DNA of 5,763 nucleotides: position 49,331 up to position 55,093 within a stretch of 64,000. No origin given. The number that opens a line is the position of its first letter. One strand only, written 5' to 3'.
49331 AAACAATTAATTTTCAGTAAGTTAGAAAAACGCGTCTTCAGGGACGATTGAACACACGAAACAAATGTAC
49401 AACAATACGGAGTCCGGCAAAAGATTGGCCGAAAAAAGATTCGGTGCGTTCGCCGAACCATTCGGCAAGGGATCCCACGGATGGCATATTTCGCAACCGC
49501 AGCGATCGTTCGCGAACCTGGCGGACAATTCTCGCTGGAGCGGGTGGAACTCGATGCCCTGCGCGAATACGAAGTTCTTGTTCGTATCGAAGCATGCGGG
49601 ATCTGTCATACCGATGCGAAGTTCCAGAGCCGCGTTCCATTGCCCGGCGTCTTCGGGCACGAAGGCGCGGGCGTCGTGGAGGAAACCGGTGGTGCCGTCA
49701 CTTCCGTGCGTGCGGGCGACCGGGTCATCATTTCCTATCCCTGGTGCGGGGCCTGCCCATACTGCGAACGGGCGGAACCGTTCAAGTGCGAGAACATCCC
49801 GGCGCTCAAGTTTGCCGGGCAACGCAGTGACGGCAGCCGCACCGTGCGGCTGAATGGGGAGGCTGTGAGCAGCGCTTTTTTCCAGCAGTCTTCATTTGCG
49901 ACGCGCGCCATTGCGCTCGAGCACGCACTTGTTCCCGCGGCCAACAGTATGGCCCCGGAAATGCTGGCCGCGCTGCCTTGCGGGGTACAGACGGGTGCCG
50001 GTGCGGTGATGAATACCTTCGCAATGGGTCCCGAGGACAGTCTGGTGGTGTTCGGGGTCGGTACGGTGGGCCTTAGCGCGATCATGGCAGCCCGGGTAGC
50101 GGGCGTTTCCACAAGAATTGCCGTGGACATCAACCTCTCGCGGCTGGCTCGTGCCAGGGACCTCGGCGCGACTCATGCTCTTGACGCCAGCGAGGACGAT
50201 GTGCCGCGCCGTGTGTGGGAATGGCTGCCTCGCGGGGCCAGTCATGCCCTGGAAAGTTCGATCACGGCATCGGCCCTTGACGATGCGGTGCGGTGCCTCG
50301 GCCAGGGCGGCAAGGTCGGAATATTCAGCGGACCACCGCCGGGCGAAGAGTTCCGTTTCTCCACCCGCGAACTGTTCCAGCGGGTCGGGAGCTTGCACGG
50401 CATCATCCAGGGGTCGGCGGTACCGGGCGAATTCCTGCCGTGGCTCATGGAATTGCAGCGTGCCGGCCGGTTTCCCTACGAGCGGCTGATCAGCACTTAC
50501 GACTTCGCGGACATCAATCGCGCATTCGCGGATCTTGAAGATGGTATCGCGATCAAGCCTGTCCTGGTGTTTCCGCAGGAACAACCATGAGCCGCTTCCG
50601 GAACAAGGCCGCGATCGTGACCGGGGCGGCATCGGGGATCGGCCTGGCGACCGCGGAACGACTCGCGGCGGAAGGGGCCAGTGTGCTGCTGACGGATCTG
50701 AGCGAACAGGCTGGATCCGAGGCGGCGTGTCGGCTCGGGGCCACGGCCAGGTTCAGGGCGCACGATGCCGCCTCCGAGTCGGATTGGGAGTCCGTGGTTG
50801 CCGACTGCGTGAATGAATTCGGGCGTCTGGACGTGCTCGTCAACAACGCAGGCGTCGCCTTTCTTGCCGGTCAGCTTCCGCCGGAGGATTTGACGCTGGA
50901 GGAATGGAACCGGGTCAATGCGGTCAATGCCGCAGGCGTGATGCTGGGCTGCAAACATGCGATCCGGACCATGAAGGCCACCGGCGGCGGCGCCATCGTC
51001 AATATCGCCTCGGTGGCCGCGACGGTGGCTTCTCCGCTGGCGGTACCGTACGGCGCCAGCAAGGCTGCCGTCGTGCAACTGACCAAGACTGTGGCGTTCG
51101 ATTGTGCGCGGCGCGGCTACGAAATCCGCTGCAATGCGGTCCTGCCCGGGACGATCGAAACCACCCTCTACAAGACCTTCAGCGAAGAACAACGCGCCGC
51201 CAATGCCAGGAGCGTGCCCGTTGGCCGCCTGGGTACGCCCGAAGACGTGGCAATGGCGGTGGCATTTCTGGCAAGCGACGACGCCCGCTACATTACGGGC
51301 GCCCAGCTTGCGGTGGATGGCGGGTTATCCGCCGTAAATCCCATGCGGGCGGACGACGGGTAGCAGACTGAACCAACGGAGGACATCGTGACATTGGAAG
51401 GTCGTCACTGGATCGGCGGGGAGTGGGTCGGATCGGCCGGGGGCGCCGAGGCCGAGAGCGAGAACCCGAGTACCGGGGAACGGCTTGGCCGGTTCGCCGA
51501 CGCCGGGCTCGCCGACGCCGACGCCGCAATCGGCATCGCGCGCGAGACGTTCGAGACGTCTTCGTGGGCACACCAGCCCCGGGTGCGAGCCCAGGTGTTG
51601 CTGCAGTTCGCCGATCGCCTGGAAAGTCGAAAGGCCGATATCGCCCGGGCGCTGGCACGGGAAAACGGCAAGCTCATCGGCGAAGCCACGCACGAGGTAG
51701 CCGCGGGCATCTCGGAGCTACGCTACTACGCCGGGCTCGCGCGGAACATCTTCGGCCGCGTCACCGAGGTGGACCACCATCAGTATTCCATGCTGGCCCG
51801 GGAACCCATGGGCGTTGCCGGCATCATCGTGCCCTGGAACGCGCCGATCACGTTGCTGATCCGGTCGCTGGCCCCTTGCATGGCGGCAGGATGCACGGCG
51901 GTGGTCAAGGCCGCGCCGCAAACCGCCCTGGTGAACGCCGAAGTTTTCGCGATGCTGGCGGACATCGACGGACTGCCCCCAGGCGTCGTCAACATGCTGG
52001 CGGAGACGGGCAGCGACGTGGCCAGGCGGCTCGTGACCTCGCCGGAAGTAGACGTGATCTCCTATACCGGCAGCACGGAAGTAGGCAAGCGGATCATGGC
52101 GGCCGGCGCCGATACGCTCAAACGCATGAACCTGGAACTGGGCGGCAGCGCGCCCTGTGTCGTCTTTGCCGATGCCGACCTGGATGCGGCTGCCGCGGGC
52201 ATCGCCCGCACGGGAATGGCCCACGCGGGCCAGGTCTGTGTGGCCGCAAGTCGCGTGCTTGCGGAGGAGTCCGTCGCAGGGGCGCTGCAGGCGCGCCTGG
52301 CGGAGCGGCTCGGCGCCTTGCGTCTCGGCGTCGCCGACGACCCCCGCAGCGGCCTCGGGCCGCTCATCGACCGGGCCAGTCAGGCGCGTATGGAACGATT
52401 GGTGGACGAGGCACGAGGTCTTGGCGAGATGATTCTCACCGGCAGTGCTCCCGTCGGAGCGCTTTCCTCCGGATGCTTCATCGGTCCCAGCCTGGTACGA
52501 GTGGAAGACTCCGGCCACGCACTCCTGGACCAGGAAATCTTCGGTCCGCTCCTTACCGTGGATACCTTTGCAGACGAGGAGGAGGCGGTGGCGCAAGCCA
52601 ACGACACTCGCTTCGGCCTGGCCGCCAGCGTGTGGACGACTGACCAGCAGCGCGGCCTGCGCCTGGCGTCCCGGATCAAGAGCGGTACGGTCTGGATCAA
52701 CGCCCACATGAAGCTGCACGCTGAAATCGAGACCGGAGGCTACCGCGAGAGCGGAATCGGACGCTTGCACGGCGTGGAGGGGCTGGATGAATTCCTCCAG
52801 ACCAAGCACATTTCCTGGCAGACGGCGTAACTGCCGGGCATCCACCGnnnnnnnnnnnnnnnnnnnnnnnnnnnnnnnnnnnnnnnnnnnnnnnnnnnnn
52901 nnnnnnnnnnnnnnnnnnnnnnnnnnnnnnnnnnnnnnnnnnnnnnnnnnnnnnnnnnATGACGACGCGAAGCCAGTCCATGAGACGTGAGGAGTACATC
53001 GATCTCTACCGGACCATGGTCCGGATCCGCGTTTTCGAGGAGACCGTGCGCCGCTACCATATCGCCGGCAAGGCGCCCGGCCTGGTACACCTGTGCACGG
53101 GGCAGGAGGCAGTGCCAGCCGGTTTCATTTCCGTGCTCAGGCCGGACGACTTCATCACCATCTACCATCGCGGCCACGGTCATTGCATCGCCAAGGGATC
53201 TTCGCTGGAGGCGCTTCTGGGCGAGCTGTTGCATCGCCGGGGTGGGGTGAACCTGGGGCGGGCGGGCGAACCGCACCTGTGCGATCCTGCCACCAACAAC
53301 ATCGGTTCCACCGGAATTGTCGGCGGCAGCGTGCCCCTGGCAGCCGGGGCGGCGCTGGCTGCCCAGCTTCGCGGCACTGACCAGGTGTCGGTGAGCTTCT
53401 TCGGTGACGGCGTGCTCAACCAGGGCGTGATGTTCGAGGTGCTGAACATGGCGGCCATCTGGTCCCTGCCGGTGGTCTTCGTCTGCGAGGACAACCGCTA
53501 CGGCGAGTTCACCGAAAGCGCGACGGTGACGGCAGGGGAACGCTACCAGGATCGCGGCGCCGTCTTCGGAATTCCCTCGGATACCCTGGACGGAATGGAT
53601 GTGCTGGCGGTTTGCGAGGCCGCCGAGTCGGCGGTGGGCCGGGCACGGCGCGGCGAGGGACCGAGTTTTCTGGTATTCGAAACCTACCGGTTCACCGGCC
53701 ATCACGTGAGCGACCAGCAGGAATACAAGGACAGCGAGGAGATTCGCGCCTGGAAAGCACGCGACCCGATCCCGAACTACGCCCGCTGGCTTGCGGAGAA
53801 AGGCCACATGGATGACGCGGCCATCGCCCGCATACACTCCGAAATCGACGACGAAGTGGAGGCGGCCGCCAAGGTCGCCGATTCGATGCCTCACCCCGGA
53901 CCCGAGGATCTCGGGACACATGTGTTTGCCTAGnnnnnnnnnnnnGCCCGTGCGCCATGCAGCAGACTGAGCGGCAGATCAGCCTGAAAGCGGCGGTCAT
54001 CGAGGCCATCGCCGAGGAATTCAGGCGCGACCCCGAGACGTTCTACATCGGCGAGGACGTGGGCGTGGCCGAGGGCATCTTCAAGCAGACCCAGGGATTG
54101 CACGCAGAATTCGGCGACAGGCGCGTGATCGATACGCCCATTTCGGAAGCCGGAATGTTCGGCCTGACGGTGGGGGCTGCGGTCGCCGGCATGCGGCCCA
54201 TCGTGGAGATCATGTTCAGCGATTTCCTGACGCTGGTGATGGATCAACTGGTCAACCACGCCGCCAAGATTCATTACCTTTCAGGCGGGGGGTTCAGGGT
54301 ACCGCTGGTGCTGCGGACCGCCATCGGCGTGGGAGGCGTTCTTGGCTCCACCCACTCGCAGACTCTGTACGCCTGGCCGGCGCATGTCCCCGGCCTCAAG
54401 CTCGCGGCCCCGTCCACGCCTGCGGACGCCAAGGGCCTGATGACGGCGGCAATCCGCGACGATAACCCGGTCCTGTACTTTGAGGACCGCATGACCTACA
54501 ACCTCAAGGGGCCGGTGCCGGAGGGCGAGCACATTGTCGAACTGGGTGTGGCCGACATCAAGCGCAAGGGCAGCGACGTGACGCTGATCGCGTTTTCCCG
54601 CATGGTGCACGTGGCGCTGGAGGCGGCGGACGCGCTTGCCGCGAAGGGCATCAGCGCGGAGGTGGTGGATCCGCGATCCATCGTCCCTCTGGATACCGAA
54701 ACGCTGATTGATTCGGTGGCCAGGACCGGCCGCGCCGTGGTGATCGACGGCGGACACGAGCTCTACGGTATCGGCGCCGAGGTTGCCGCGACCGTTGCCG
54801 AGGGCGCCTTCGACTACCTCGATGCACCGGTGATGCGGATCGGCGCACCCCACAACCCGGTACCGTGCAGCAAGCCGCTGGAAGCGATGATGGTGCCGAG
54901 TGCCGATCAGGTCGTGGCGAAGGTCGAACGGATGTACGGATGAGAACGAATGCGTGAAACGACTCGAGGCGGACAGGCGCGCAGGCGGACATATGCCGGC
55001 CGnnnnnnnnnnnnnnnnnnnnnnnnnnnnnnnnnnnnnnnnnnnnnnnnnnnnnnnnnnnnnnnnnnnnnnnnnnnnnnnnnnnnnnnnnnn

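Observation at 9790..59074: Recurring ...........-type palindrome in at least four promoter regions spread over 50 kb - candidate GntR/FadR regulon linking the ASST, P450, TBDR and hydrolase operons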

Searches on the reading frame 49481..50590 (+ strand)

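Call 8: search_protein_families(library=pfam, proteins=[window:49481-50590:+], max_evalue=0.00001)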
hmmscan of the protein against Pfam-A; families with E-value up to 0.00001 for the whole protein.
window:49481-50590:+ (369 aa): 2 families
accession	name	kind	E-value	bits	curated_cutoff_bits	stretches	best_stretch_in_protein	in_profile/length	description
PF08240.17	ADH_N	-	8.5e-21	74.6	23.5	1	30-114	3-85/104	Alcohol dehydrogenase GroES-like domain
PF00107.32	ADH_zinc_N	-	1.4e-17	64.3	31.8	1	196-318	2-120/129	Zinc-binding dehydrogenase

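Call 72: search_protein_families(library=ncbifam, proteins=[window:49481-50590:+], max_evalue=1e-20)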
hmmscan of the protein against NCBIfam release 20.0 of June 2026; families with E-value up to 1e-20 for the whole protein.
window:49481-50590:+ (369 aa): 8 families
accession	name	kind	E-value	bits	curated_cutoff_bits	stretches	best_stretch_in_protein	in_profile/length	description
TIGR03989.1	Rxyl_3153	subfamily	5.6e-58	197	440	1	6-364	3-370/370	NDMA-dependent alcohol dehydrogenase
TIGR02818.1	adh_III_F_hyde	equivalog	3.1e-50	171.3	543.95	1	7-363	4-367/368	S-(hydroxymethyl)glutathione dehydrogenase/class III alcohol dehydrogenase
TIGR03451.1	mycoS_dep_FDH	equivalog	1.1e-48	165.9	512.9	1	8-363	5-357/358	S-(hydroxymethyl)mycothiol dehydrogenase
NF041097.1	keto_inos_dh_IolM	equivalog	7.3e-30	103.9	450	0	16-110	39-146/389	scyllo-inosose 3-dehydrogenase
NF006940.0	PRK09422.1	equivalog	1.4e-27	96.5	344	1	8-286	4-263/338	alcohol dehydrogenase AdhP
TIGR03366.1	HpnZ_proposed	hypoth_equivalog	7e-27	94.4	328.1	1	26-338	2-307/315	putative phosphonate catabolism associated alcohol dehydrogenase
NF003808.0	PRK05396.1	equivalog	2e-24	86.1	380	0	180-308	160-286/341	L-threonine 3-dehydrogenase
TIGR00692.1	tdh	equivalog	2.2e-23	82.8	458.35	0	18-106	12-108/340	L-threonine 3-dehydrogenase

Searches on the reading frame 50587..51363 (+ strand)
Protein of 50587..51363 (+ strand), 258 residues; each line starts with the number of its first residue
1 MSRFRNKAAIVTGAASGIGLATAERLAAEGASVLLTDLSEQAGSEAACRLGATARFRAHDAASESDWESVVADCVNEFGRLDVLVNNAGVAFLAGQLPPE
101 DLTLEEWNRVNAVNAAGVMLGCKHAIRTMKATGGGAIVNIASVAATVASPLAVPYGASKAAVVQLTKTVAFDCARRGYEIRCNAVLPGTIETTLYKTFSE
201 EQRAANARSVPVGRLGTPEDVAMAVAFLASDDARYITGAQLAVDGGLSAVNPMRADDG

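Call 9: search_protein_families(library=pfam, proteins=[window:50587-51363:+], max_evalue=0.00001)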
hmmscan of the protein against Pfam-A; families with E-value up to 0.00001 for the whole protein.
window:50587-51363:+ (258 aa): 3 families
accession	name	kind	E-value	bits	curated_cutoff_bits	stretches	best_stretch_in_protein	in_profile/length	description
PF13561.12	adh_short_C2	-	1.4e-65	221.6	27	1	13-248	1-236/236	Enoyl-(Acyl carrier protein) reductase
PF00106.31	adh_short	-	6.7e-53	179.5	26.6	1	7-201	1-193/195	short chain dehydrogenase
PF08659.16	KR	-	4.8e-07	30.3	22.6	1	10-161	4-155/180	KR domain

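Call 72: search_protein_families(library=ncbifam, proteins=[window:50587-51363:+], max_evalue=1e-20)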
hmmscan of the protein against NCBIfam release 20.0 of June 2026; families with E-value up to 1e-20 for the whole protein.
window:50587-51363:+ (258 aa): 167 families (the best 25 are shown)
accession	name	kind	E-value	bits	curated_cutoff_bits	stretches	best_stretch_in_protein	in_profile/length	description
NF005559.1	PRK07231.1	subfamily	8.8e-74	248.1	215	1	4-248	2-248/249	glucose 1-dehydrogenase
NF005473.0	PRK07069.1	equivalog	2.2e-71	240.5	339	1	2-250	6-262/262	SDR family oxidoreductase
NF052562.1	RADHDNL4305835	equivalog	2.2e-67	227.2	400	1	2-249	3-251/252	NADP-dependent (R)-specific alcohol dehydrogenase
NF052558.1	MBtsdlDhBudC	equivalog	8.7e-65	218.8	270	1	4-251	1-245/250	meso-2,3-butanediol dehydrogenase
NF004791.0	PRK06138.1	equivalog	1e-64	218.3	312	1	3-249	2-251/252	SDR family oxidoreductase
NF004818.0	PRK06172.1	equivalog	3.7e-64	216.5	336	1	2-249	3-252/253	SDR family oxidoreductase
NF053701.1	CsHdxCHCADhChcB2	equivalog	5.3e-62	209.5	350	1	5-249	2-244/245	cis-4-hydroxycyclohexanecarboxylate dehydrogenase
NF004198.0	PRK05653.1-3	equivalog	4.3e-60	203.2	296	1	3-247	4-246/248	3-oxoacyl-ACP reductase FabG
NF005067.0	PRK06484.1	equivalog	5.2e-60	203.4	713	1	5-251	8-255/524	short chain dehydrogenase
NF009466.0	PRK12826.1-2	subfamily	5.7e-60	202.8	222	1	6-248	3-245/248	3-oxoacyl-ACP reductase FabG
NF049979.1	AlphHSDSHdhA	equivalog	1.2e-58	198.6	350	1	5-256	2-255/258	7alpha-hydroxysteroid dehydrogenase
NF005309.0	PRK06841.1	subfamily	2.1e-58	197.8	286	1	4-248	13-253/255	GolD/DthD family dehydrogenase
NF053702.1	TrHdxCHCADhChcB1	equivalog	8.5e-57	192.4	400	1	3-256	1-249/250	trans-4-hydroxycyclohexanecarboxylate dehydrogenase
NF004713.0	PRK06057.1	equivalog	9e-57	192.5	404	1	2-249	5-251/257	3-oxoacyl-ACP reductase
NF009384.0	PRK12743.1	equivalog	2e-56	191.1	264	1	4-254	4-254/258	SDR family oxidoreductase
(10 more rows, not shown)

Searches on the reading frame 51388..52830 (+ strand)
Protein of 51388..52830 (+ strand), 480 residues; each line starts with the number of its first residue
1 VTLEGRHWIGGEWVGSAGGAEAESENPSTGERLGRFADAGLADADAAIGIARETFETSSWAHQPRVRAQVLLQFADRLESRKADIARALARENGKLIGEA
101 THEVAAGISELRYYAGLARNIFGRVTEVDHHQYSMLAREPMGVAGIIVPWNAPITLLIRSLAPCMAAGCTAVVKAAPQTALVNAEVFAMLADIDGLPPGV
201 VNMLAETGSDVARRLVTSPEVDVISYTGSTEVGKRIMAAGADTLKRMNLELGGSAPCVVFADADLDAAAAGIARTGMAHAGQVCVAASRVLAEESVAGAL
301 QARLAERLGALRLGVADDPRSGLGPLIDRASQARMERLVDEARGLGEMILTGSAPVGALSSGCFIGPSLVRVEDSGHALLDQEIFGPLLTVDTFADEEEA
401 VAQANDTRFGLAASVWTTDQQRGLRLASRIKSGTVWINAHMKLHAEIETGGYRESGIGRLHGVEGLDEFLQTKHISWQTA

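Call 9: search_protein_families(library=pfam, proteins=[window:51388-52830:+], max_evalue=0.00001)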
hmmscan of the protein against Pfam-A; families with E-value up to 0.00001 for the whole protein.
window:51388-52830:+ (480 aa): 1 family
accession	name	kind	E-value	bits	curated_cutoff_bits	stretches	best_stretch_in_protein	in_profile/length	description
PF00171.27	Aldedh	-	6.5e-138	460.6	23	1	13-475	1-461/461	Aldehyde dehydrogenase family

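Call 72: search_protein_families(library=ncbifam, proteins=[window:51388-52830:+], max_evalue=1e-20)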
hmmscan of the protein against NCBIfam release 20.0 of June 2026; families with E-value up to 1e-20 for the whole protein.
window:51388-52830:+ (480 aa): 38 families (the best 25 are shown)
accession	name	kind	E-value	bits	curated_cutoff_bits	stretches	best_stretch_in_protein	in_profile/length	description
NF010000.0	PRK13473.1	subfamily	8.1e-124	413.8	615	1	6-478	4-473/475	aminobutyraldehyde dehydrogenase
TIGR01804.1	BADH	equivalog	5.7e-106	354.8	668.6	1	8-473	1-467/467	betaine-aldehyde dehydrogenase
TIGR01780.1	SSADH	subfamily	1.7e-101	340.3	646.35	1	25-473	2-448/448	succinate-semialdehyde dehydrogenase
TIGR02299.1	HpaE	equivalog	2.5e-101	339.7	638.35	1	6-476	2-475/488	5-carboxymethyl-2-hydroxymuconate semialdehyde dehydrogenase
NF045735.1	PaDhStyDPseudo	equivalog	1.8e-99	333.6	850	1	7-475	5-479/483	phenylacetaldehyde dehydrogenase StyD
NF009725.0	PRK13252.1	equivalog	1.1e-95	321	593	1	5-475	7-477/488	betaine-aldehyde dehydrogenase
TIGR04284.1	aldehy_Rv0768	hypoth_equivalog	1.6e-94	317.6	775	1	8-476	4-477/480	aldehyde dehydrogenase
NF006916.0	PRK09407.1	equivalog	4.2e-91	306.1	521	1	17-478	31-493/526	succinic semialdehyde dehydrogenase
TIGR03216.1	OH_muco_semi_DH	equivalog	1.3e-90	304.4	693.25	1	6-475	2-477/481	2-hydroxymuconic semialdehyde dehydrogenase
NF050026.1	AcaldDHExaC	equivalog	1.7e-90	304.1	900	1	7-475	18-491/503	acetaldehyde dehydrogenase ExaC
TIGR03374.1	ABALDH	equivalog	3.6e-90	303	909.3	1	9-475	6-469/472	aminobutyraldehyde dehydrogenase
NF007352.0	PRK09847.1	equivalog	1.2e-88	297.8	850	1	2-475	17-489/495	aldehyde dehydrogenase PuuC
NF052305.1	DioxValDhHalo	equivalog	2e-88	297.4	750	1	1-475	1-479/483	2,5-dioxovalerate dehydrogenase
NF007497.0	PRK10090.1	equivalog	1.6e-87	294.3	500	1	7-478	9-478/480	aldehyde dehydrogenase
NF045736.1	PaDhStyDRhodo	equivalog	2.3e-87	293.5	800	1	7-467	5-467/479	phenylacetaldehyde dehydrogenase StyD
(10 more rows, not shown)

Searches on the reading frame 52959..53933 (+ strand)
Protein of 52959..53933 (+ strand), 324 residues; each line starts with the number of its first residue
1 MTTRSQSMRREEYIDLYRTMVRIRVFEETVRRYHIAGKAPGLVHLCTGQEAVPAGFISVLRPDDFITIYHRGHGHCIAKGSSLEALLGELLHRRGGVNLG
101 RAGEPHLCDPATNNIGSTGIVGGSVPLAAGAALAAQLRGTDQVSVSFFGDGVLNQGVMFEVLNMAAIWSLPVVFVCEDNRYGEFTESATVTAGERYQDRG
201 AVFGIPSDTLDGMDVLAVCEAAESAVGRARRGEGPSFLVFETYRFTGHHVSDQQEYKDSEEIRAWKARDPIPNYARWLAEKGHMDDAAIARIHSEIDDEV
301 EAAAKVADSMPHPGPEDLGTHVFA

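Call 9: search_protein_families(library=pfam, proteins=[window:52959-53933:+], max_evalue=0.00001)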
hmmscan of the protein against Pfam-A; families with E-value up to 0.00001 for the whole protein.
window:52959-53933:+ (324 aa): 2 families
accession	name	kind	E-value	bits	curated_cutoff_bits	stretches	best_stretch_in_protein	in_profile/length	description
PF00676.26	E1_dh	-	2.6e-69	233.9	22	1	19-315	2-299/300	Dehydrogenase E1 component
PF13292.11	DXP_synthase_N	-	1.8e-06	27.9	21.2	1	118-181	110-173/274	1-deoxy-D-xylulose-5-phosphate synthase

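Call 72: search_protein_families(library=ncbifam, proteins=[window:52959-53933:+], max_evalue=1e-20)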
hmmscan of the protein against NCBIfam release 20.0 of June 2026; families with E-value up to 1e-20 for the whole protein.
window:52959-53933:+ (324 aa): 2 families
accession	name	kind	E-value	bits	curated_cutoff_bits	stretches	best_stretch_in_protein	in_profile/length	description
TIGR03182.1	PDH_E1_alph_y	equivalog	4.5e-95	318.2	393.85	1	11-324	2-315/315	pyruvate dehydrogenase (acetyl-transferring) E1 component subunit alpha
TIGR03181.1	PDH_E1_alph_x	equivalog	7.3e-63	212.5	411.35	1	6-324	19-328/341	pyruvate dehydrogenase (acetyl-transferring) E1 component subunit alpha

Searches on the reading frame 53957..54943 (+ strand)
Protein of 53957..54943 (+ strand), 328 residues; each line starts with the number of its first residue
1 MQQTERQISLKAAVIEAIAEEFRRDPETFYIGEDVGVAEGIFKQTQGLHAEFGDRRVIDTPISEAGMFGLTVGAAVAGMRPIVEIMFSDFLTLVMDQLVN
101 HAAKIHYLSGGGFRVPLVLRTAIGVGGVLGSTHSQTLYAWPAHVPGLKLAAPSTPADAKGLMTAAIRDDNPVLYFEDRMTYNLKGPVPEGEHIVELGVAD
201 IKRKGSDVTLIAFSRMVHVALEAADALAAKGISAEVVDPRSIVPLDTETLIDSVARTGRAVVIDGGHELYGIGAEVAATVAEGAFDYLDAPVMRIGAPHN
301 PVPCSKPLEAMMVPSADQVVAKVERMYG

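Call 9: search_protein_families(library=pfam, proteins=[window:53957-54943:+], max_evalue=0.00001)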
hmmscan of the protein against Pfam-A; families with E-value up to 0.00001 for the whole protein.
window:53957-54943:+ (328 aa): 2 families
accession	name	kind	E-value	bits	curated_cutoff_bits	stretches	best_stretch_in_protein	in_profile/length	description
PF02779.29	Transket_pyr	-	1.2e-41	142.7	27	1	7-182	2-173/174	Transketolase, pyrimidine binding domain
PF02780.25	Transketolase_C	-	1.1e-39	135.6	25.9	1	197-319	1-124/124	Transketolase, C-terminal domain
